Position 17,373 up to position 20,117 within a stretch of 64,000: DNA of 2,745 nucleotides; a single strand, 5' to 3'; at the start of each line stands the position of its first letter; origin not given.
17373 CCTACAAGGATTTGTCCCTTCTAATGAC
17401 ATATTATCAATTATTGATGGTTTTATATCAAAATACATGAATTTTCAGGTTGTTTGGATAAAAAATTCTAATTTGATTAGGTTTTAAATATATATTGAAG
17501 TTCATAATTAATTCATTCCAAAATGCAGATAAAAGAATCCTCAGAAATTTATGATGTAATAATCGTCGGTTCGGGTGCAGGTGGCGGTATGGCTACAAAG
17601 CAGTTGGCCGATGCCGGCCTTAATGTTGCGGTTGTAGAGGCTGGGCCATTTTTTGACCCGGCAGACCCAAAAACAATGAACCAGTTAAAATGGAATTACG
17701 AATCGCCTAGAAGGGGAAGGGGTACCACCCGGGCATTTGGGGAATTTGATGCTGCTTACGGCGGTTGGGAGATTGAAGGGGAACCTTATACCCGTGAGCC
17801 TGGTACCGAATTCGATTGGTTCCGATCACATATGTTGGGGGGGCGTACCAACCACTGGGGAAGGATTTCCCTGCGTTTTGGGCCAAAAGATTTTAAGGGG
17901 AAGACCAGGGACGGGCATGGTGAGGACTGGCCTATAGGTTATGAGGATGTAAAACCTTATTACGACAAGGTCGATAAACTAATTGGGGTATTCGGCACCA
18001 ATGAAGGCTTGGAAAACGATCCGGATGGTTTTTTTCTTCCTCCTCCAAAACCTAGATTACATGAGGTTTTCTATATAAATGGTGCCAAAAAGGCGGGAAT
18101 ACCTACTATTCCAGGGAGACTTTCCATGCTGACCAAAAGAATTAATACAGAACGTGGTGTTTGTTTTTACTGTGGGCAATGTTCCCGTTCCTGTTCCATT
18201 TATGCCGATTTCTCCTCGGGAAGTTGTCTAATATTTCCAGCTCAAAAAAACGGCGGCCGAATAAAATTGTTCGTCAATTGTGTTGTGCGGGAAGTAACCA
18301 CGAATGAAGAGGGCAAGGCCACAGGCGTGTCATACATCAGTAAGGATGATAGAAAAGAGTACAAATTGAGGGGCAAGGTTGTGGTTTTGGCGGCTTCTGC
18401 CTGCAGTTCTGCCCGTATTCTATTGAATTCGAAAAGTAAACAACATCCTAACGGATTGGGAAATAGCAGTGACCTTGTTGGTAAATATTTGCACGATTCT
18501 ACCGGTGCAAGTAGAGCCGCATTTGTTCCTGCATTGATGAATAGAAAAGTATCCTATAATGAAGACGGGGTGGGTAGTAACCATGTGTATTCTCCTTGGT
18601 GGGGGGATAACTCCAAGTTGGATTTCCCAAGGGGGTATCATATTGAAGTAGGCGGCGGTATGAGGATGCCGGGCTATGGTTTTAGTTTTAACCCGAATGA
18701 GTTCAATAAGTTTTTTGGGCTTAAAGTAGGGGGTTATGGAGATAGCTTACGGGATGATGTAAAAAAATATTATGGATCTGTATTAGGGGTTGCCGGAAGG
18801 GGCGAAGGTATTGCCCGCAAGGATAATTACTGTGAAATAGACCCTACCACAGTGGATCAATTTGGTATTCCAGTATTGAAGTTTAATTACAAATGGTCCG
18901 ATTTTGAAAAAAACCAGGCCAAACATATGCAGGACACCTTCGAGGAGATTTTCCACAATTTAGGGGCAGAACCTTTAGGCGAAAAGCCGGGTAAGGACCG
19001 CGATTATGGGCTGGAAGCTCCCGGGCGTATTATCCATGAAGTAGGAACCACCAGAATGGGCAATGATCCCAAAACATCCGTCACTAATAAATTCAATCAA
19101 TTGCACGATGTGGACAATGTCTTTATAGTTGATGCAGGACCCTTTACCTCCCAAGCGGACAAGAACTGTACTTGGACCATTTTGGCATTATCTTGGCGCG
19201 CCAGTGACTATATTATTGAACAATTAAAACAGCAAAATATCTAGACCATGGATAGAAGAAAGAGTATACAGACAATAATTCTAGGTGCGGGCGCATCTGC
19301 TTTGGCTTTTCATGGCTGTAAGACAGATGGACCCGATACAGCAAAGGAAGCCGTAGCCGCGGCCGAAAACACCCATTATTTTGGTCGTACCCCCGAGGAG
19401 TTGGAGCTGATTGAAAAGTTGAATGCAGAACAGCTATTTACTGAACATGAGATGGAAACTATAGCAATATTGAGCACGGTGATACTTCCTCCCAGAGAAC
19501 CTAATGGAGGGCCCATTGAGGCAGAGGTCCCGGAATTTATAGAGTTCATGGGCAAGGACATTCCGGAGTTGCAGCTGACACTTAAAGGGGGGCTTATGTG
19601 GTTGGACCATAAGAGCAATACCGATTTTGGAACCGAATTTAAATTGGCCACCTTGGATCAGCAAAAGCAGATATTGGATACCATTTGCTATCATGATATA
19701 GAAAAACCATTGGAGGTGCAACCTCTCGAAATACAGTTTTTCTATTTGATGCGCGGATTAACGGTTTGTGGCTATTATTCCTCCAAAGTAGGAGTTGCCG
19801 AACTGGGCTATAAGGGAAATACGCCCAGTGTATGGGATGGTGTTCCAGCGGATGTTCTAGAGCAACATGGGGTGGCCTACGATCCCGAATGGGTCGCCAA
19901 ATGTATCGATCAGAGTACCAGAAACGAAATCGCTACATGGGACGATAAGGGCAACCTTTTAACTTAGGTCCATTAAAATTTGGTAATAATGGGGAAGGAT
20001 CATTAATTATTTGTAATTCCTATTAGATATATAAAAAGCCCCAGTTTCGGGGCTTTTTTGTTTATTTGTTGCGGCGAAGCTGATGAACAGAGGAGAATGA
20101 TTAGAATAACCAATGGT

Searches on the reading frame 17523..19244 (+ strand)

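Call 78: search_protein_families(library=pfam, proteins=[window:17523-19244:+], max_evalue=0.00001)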
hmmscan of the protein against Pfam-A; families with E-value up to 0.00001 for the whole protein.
window:17523-19244:+ (573 aa): 3 families
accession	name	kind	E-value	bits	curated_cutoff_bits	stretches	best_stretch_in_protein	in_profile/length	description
PF05199.19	GMC_oxred_C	-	2.1e-19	70.9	24.6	1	438-556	6-138/139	GMC oxidoreductase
PF00732.25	GMC_oxred_N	-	3.5e-10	40.5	23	1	184-325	90-215/218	GMC oxidoreductase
PF00890.30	FAD_binding_2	-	1e-07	31.9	20.4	0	11-43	1-33/414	FAD binding domain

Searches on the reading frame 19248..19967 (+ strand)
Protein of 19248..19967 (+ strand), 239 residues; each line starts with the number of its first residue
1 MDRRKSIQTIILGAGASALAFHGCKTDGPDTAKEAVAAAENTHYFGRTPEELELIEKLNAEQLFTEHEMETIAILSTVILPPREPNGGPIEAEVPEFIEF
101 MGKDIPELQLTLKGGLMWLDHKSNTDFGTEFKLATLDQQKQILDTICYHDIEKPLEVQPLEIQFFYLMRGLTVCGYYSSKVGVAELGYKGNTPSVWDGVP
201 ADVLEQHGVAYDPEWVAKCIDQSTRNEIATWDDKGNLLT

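Call 78: search_protein_families(library=pfam, proteins=[window:19248-19967:+], max_evalue=0.00001)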
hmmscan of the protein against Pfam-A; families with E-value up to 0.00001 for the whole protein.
window:19248-19967:+ (239 aa): 1 family
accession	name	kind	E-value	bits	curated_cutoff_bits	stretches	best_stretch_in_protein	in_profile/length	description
PF13618.11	Gluconate_2-dh3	-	2.5e-26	93.1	23.4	1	66-192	1-129/135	Gluconate 2-dehydrogenase subunit 3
